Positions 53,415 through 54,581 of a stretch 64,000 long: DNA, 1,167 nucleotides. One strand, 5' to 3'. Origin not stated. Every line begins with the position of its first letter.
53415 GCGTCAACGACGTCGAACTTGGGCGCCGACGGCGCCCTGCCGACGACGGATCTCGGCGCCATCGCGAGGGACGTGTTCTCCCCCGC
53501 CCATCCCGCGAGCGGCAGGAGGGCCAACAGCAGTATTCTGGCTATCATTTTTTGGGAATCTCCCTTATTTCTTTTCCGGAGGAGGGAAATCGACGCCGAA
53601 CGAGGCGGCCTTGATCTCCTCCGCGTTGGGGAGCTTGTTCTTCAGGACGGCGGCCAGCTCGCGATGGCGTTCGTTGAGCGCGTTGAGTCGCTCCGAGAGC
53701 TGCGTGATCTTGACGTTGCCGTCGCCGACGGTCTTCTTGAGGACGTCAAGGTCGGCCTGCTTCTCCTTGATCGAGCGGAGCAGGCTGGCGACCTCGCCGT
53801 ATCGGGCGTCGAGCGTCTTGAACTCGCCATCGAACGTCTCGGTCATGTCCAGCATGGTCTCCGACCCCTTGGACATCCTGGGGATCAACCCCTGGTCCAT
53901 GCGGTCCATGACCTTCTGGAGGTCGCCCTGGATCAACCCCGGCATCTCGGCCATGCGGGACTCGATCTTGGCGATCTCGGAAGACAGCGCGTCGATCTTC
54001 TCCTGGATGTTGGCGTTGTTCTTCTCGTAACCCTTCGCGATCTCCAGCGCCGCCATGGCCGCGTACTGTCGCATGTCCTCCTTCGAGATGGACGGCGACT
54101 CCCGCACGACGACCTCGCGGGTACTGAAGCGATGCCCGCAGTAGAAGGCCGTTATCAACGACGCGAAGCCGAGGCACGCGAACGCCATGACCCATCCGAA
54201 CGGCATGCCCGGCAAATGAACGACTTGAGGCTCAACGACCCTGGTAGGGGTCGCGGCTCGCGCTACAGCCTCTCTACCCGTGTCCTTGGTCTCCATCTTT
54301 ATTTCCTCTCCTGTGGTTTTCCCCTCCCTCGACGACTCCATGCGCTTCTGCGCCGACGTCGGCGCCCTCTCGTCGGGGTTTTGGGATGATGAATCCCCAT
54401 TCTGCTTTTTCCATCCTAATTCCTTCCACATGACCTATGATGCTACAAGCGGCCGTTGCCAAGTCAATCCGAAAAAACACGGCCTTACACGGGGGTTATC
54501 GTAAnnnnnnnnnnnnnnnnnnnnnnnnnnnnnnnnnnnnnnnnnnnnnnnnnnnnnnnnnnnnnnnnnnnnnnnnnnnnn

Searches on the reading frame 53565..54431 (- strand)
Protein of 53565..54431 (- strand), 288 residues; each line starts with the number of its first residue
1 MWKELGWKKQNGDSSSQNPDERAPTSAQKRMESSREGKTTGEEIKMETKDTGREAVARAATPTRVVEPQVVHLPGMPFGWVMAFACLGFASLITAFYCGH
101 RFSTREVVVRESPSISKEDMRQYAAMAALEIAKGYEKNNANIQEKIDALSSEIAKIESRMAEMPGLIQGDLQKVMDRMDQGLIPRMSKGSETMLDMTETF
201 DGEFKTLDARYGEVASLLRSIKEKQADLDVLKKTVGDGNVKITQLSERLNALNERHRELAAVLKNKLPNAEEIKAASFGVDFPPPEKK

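Call 50: search_protein_families(library=pfam, proteins=[window:53565-54431:-], max_evalue=0.001)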
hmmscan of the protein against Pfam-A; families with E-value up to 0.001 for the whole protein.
window:53565-54431:- (288 aa): 1 family
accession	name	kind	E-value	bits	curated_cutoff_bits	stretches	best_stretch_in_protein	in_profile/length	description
PF13870.11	CCDC113_CCDC96_CC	-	9.7e-05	22.6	31.6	1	213-274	50-111/177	CCDC113/CCDC96, coiled-coil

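Call 81: search_protein_families(library=phrogs, proteins=[window:53565-54431:-], max_evalue=0.001)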
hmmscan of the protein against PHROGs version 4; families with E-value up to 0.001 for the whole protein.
window:53565-54431:- (288 aa): 0 families
